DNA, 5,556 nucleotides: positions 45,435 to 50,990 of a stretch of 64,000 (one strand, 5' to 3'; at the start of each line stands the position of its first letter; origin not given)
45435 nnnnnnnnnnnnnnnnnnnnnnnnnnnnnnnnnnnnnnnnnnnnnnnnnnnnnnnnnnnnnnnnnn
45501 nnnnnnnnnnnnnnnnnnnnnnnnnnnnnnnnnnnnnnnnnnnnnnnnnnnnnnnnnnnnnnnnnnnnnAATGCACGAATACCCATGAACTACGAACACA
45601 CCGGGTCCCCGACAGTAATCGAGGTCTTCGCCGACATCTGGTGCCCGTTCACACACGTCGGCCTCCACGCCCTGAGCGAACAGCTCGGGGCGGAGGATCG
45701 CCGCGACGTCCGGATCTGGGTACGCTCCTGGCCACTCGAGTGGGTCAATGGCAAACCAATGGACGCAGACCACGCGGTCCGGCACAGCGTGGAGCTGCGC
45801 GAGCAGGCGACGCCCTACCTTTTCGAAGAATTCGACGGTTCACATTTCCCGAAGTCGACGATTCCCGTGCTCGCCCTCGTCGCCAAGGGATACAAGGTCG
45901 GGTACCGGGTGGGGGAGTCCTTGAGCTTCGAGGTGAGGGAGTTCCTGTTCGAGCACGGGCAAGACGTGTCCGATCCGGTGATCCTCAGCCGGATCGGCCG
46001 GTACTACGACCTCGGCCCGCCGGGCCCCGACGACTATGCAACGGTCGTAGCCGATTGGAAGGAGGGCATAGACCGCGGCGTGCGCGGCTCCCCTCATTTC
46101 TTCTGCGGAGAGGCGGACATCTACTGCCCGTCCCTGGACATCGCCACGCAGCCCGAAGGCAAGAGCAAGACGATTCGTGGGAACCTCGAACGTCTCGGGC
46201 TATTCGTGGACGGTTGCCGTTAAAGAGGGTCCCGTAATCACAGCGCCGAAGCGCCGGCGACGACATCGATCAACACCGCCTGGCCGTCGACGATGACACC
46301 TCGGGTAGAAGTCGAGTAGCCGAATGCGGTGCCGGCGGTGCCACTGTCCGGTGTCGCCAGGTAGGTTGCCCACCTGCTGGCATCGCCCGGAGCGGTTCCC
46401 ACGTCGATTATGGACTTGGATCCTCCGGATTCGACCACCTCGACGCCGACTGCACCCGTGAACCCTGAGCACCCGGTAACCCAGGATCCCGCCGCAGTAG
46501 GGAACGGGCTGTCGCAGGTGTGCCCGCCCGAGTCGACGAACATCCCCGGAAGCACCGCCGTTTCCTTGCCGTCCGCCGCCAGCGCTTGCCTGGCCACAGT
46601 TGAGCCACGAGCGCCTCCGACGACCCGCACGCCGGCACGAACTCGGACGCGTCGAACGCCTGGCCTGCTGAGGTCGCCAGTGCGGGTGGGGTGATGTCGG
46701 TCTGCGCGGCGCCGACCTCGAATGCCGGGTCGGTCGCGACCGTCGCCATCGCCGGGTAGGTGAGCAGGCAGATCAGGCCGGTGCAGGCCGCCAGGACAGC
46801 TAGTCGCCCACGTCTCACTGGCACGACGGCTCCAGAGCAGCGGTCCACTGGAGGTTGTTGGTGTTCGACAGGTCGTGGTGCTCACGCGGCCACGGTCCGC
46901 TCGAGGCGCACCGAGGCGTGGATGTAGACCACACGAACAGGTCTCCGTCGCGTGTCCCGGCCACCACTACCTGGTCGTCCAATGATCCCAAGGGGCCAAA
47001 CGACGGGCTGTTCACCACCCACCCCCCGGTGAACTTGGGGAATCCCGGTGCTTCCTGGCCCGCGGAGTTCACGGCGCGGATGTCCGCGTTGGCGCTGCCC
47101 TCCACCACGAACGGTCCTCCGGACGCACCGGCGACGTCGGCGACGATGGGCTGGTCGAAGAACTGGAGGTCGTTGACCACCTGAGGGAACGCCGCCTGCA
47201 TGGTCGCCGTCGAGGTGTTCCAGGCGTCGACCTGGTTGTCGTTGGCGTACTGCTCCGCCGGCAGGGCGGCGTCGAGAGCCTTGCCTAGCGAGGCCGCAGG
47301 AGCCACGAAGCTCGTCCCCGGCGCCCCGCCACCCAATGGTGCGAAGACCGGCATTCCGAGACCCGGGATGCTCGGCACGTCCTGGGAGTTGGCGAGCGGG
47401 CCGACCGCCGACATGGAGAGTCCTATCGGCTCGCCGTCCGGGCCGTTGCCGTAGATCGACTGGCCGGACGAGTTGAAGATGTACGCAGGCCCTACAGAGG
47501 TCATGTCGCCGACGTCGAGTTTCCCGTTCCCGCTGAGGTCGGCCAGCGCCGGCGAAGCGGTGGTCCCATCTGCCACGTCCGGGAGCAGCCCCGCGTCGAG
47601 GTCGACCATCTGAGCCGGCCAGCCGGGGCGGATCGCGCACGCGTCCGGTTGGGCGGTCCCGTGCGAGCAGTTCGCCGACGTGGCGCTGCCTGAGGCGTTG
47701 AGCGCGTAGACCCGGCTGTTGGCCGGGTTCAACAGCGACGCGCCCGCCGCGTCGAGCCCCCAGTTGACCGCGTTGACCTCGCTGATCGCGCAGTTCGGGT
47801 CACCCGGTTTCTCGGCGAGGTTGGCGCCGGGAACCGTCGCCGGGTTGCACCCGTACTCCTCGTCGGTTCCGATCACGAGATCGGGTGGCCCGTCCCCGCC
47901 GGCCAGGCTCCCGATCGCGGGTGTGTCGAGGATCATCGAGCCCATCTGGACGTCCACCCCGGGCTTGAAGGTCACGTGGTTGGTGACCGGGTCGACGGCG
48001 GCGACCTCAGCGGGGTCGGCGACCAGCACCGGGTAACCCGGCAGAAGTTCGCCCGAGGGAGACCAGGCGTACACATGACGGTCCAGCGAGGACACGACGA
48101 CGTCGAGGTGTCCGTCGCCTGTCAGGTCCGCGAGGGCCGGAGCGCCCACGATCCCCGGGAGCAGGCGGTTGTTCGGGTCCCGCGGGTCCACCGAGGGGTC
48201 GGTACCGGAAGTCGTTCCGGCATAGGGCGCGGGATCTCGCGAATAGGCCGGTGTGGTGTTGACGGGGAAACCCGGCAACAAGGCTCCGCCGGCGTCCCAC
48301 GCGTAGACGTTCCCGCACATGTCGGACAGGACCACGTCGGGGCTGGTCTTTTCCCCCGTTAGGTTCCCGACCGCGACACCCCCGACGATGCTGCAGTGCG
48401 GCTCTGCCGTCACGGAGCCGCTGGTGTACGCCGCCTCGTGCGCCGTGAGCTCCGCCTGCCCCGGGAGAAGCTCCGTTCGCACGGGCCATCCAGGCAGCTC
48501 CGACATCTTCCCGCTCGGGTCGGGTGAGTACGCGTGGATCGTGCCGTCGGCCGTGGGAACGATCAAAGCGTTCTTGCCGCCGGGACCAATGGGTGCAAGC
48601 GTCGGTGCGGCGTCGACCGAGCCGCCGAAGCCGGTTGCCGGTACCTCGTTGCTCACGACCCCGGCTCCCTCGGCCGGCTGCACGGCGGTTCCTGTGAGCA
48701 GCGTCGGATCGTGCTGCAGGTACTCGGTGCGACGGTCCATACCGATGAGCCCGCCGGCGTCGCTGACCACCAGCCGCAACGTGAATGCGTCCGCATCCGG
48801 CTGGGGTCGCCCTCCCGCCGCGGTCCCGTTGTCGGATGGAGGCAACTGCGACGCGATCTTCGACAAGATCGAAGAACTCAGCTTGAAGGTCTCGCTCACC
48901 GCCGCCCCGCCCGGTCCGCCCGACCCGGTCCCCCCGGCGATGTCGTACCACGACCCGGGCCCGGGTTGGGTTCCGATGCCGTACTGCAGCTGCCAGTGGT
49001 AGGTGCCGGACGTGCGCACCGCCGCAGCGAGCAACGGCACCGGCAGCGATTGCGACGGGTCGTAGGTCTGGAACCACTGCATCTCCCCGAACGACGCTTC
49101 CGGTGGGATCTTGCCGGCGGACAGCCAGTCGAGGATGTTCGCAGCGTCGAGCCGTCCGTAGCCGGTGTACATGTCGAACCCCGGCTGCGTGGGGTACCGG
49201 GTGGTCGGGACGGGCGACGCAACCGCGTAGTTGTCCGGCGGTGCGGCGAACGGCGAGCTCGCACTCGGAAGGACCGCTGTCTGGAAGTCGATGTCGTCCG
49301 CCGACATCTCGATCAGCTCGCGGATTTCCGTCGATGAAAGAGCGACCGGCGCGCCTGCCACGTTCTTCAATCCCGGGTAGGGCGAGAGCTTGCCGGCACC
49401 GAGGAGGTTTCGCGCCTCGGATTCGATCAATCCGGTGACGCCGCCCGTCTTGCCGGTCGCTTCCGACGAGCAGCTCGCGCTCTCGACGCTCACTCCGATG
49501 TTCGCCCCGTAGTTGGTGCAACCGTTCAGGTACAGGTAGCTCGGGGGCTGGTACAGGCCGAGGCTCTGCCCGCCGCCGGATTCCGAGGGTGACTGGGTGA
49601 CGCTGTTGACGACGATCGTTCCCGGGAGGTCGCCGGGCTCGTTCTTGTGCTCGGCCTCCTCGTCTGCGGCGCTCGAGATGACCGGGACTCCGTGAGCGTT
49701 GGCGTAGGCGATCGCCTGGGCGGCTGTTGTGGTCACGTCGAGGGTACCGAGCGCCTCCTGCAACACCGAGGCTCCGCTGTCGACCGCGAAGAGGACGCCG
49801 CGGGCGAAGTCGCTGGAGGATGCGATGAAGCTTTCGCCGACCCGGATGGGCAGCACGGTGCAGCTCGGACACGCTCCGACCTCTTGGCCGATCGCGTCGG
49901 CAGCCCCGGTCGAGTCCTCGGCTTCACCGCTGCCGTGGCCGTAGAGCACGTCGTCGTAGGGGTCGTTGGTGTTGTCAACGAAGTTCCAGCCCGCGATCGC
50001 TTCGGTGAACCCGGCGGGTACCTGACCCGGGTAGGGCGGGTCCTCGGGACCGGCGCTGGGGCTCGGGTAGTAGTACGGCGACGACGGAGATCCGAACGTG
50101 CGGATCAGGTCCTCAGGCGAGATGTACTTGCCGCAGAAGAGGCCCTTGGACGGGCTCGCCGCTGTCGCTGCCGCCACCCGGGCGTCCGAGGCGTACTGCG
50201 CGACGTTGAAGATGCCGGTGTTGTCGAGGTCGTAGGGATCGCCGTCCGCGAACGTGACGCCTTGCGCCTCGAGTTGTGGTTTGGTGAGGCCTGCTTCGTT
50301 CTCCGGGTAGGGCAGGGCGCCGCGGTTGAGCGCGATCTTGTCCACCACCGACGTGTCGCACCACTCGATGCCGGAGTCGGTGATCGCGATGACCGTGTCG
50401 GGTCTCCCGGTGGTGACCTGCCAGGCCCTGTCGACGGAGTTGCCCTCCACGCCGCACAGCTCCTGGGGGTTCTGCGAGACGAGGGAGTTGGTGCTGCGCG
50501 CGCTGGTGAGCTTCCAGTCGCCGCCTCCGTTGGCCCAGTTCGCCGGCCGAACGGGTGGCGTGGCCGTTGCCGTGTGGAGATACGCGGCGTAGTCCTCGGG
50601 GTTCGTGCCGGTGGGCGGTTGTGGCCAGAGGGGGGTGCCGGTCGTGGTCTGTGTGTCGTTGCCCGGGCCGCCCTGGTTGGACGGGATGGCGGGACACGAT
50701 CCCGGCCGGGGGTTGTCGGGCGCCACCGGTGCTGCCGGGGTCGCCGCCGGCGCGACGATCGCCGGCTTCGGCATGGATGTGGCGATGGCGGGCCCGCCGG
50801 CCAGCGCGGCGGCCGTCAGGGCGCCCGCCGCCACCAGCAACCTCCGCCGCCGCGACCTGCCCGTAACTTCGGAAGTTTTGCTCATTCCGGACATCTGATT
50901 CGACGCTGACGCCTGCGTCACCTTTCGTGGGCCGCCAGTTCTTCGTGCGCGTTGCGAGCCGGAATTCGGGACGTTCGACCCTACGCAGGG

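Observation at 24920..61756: Recurrent palindromic box (TA)GGGNC-NWWN-GNCCC(TA) in front of almost every stress-type operon: a candidate regulon operator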

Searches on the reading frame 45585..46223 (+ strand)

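Call 9: search_protein_families(library=pfam, proteins=[window:45585-46223:+])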
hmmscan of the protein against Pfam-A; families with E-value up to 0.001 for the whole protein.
window:45585-46223:+ (212 aa): 0 families

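Call 58: search_protein_families(library=ncbifam, proteins=[window:45585-46223:+], max_evalue=0.01)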
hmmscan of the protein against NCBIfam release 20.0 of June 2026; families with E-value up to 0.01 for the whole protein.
window:45585-46223:+ (212 aa): 0 families

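Call 59: search_protein_families(library=pfam, proteins=[window:45585-46223:+], max_evalue=0.1)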
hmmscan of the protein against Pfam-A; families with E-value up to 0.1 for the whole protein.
window:45585-46223:+ (212 aa): 1 family
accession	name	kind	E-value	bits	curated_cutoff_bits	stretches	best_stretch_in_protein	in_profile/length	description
PF01323.26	DSBA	-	0.0012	19.1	25.6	1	11-54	1-42/191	DSBA-like thioredoxin domain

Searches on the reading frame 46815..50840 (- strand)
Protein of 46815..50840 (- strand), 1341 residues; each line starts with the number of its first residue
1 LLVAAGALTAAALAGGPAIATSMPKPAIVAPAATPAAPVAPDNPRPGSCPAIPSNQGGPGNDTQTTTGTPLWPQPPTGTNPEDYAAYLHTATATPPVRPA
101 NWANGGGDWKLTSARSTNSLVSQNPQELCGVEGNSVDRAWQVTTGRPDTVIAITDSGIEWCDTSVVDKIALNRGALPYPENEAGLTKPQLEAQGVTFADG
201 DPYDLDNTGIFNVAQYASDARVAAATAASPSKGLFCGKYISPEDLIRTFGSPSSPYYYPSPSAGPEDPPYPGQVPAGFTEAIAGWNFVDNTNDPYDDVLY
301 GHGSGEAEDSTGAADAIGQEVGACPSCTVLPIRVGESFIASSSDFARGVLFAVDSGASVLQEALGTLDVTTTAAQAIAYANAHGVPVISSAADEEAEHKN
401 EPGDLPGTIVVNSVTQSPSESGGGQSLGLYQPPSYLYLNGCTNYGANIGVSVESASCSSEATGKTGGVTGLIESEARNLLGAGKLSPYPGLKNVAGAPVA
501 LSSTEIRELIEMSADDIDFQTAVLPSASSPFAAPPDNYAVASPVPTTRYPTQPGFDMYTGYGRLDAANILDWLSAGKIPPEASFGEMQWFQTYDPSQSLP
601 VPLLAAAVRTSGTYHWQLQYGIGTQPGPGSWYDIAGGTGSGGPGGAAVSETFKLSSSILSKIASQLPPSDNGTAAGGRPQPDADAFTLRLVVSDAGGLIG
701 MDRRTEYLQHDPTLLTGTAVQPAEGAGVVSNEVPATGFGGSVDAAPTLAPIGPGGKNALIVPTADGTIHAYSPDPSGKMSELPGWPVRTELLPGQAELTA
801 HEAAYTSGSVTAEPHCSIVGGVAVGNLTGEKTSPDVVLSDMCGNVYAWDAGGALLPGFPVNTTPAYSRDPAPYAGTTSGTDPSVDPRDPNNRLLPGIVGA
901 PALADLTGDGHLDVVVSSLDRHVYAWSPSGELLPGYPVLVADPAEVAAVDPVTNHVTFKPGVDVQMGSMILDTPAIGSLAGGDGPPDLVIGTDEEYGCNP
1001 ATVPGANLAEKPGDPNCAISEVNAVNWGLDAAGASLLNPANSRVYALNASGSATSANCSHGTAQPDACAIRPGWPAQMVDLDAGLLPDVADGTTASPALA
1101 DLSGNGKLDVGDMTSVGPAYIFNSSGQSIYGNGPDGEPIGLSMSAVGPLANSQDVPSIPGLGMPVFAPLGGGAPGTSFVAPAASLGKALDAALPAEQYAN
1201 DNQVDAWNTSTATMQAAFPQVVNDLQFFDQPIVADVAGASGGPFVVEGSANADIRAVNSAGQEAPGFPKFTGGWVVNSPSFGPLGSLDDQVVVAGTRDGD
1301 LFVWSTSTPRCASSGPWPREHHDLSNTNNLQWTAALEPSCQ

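Call 9: search_protein_families(library=pfam, proteins=[window:46815-50840:-])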
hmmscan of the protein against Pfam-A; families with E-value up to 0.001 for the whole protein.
window:46815-50840:- (1341 aa): 1 family
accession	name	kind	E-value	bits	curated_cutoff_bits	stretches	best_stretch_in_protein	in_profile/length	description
PF00082.27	Peptidase_S8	-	6e-09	36.1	21.8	1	149-514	4-273/288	Subtilase family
